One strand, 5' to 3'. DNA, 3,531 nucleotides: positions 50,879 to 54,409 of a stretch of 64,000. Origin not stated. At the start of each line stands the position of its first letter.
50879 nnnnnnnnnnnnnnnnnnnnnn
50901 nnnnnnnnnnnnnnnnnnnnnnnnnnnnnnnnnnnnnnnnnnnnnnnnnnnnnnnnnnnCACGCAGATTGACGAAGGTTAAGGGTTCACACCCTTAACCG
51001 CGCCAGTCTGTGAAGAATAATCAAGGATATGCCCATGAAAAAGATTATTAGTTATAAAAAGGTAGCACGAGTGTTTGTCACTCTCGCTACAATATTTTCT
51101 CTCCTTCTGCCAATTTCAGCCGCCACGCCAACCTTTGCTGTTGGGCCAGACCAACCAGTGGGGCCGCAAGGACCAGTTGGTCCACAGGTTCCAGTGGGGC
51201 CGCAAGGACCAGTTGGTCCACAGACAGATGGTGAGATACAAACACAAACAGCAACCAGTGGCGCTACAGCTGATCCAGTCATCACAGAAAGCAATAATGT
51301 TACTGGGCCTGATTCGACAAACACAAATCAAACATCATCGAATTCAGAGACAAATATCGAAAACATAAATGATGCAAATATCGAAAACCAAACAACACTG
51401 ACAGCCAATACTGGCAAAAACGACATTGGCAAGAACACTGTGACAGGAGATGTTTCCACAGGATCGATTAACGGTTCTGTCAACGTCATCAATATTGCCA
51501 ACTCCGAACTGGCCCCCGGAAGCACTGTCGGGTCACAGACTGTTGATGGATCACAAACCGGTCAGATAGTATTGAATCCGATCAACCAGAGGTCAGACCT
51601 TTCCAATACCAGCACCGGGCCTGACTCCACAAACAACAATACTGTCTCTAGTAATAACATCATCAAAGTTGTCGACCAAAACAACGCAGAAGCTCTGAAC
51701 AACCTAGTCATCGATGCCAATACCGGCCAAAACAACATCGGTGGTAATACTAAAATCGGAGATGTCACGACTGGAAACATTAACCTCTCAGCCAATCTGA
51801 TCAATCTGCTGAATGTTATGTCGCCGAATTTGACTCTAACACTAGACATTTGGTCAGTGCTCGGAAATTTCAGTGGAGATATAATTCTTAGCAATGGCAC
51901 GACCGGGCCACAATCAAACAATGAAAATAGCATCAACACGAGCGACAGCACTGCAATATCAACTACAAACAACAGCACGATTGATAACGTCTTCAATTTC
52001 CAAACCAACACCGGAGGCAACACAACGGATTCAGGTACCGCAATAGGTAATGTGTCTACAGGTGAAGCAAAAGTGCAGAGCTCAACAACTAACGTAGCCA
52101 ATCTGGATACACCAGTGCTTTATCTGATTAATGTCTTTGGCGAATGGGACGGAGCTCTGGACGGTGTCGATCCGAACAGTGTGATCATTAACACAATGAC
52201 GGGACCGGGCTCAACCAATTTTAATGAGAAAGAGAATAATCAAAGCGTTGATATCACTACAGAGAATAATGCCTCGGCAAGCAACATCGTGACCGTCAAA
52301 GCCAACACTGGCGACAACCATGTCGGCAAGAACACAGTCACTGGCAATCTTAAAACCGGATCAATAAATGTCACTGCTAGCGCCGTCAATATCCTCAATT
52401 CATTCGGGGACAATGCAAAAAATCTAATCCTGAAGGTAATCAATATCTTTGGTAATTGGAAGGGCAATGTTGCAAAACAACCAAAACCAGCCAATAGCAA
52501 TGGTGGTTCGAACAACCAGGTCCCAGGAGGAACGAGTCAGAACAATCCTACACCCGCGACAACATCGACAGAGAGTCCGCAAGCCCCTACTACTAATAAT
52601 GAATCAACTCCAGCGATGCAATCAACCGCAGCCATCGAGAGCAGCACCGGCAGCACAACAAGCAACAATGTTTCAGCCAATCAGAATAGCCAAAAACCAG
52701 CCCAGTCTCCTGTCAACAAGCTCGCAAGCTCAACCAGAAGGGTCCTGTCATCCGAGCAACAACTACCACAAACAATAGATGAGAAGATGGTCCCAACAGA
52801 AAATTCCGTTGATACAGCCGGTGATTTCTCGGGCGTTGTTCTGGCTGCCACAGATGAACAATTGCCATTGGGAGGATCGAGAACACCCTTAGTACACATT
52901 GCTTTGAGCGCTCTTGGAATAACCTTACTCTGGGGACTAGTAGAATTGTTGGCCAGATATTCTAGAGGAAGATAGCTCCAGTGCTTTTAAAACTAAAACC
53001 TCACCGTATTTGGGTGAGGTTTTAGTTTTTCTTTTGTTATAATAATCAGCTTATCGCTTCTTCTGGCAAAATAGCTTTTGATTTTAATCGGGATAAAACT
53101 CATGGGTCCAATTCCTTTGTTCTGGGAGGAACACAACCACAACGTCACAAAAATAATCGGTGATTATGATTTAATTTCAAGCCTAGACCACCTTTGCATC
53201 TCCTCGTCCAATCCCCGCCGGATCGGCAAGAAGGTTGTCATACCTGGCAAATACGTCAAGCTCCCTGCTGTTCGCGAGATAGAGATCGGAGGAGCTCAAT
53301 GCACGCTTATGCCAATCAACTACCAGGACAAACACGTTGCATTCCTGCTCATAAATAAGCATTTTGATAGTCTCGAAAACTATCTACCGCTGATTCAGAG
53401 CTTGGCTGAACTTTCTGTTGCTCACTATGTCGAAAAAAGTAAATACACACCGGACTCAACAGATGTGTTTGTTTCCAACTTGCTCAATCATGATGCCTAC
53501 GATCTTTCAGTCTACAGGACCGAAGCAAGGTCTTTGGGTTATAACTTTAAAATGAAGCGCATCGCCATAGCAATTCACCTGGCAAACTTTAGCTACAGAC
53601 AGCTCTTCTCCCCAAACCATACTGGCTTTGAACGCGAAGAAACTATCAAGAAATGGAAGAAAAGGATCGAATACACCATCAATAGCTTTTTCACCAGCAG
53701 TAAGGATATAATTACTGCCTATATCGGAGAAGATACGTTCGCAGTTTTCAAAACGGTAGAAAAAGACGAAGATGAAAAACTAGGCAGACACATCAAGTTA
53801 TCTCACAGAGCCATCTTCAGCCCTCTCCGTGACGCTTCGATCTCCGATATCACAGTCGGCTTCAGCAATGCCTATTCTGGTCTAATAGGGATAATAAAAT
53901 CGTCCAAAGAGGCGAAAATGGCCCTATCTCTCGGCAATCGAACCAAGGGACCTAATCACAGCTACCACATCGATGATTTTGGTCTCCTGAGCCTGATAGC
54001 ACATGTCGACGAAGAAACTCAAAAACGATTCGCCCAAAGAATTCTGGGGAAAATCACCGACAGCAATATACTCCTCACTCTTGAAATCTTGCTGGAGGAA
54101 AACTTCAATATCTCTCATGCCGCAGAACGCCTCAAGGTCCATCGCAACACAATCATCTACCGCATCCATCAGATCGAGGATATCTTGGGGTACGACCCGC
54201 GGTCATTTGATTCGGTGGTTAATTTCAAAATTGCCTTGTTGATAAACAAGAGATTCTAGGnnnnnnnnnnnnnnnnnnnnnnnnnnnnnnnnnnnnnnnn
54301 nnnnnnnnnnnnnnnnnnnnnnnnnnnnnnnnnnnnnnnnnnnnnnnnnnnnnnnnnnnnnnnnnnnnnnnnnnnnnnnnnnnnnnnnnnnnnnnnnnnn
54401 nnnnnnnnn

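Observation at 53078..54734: Orphan Rad52/Sak/DdrA-family annealing protein next to a PucR-type regulator, in a genome that also encodes RecO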

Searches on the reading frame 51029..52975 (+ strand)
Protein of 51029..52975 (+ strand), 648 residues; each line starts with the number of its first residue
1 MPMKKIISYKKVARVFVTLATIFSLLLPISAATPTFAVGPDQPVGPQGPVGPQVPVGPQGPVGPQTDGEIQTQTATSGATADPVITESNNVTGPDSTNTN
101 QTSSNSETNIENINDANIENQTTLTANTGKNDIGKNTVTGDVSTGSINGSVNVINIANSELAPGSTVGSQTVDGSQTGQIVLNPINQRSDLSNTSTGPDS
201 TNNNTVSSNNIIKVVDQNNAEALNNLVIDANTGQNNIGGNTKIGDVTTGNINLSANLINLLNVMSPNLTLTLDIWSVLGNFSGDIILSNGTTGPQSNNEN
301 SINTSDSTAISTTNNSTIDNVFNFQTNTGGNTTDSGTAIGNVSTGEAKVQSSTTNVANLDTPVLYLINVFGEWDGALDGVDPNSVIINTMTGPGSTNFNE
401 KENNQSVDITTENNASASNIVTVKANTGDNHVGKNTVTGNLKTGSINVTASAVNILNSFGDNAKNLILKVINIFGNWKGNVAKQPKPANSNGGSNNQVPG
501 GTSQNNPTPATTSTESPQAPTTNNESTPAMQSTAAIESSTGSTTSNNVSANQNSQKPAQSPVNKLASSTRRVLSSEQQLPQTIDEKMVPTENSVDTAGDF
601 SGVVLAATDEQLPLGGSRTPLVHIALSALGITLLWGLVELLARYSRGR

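Call 3: search_protein_families(library=pfam, proteins=[window:51029-52975:+], max_evalue=0.01)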
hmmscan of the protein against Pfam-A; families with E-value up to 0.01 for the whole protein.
window:51029-52975:+ (648 aa): 0 families

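Call 49: search_protein_families(library=padloc, proteins=[window:51029-52975:+], max_evalue=0.01)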
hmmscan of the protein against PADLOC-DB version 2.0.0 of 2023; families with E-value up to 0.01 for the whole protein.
window:51029-52975:+ (648 aa): 0 families

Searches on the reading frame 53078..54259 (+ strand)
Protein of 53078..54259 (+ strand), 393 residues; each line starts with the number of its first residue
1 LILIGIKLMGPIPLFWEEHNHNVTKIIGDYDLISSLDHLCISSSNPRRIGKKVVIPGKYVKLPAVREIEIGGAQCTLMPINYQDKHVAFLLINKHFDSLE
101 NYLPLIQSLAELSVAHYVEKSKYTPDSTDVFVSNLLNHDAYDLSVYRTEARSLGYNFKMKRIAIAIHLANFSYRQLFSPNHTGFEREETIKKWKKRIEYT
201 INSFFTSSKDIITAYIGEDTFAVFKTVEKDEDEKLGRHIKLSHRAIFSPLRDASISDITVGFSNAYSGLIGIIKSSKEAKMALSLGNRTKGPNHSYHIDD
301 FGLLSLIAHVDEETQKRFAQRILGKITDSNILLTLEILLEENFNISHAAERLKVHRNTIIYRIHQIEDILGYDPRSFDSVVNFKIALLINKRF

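Call 3: search_protein_families(library=pfam, proteins=[window:53078-54259:+], max_evalue=0.01)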
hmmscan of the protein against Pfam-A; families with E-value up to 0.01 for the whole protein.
window:53078-54259:+ (393 aa): 4 families
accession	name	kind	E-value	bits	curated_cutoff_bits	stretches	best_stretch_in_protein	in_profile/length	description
PF13556.12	HTH_30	-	1.5e-18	66.8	27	1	332-389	2-59/59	PucR C-terminal helix-turn-helix domain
PF17853.6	GGDEF_2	-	5.2e-08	33.6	24.5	1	147-284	9-115/116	GGDEF-like domain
PF02954.25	HTH_8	-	0.0001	22.4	22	1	337-363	13-39/42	Bacterial regulatory protein, Fis family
PF00126.33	HTH_1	-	0.0091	16.4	26.6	0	341-371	12-42/60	Bacterial regulatory helix-turn-helix protein, lysR family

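Call 4: search_protein_families(library=phrogs, proteins=[window:53078-54259:+], max_evalue=0.01)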
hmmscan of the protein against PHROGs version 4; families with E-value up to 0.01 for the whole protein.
window:53078-54259:+ (393 aa): 1 family
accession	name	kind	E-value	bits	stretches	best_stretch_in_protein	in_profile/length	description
phrog_37036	-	unknown function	9.3e-11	42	1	260-391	455-595/601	-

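Call 5: search_protein_families(library=ncbifam, proteins=[window:53078-54259:+], max_evalue=0.01)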
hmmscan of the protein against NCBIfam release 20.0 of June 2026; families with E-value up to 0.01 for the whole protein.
window:53078-54259:+ (393 aa): 4 families
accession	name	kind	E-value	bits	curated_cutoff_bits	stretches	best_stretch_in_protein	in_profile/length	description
NF008550.0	PRK11477.1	equivalog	2.3e-11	43.2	612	1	246-390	234-382/385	CdaR family transcriptional regulator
NF050824.1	TransRegRv1453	equivalog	6.7e-09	35.1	600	1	245-378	257-386/404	Rv1453 family transcriptional regulator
NF058503.1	SprTransRegAdeR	equivalog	1.2e-08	34.4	700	1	189-379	194-388/403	sporulation transcriptional activator AdeR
NF045769.1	TransActPmfR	equivalog_domain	0.0017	17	800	1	261-383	333-455/470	transcciptional activator PmfR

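Call 49: search_protein_families(library=padloc, proteins=[window:53102-54259:+], max_evalue=0.01)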
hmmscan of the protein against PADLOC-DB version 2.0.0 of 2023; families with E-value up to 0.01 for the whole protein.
window:53102-54259:+ (385 aa): 0 families
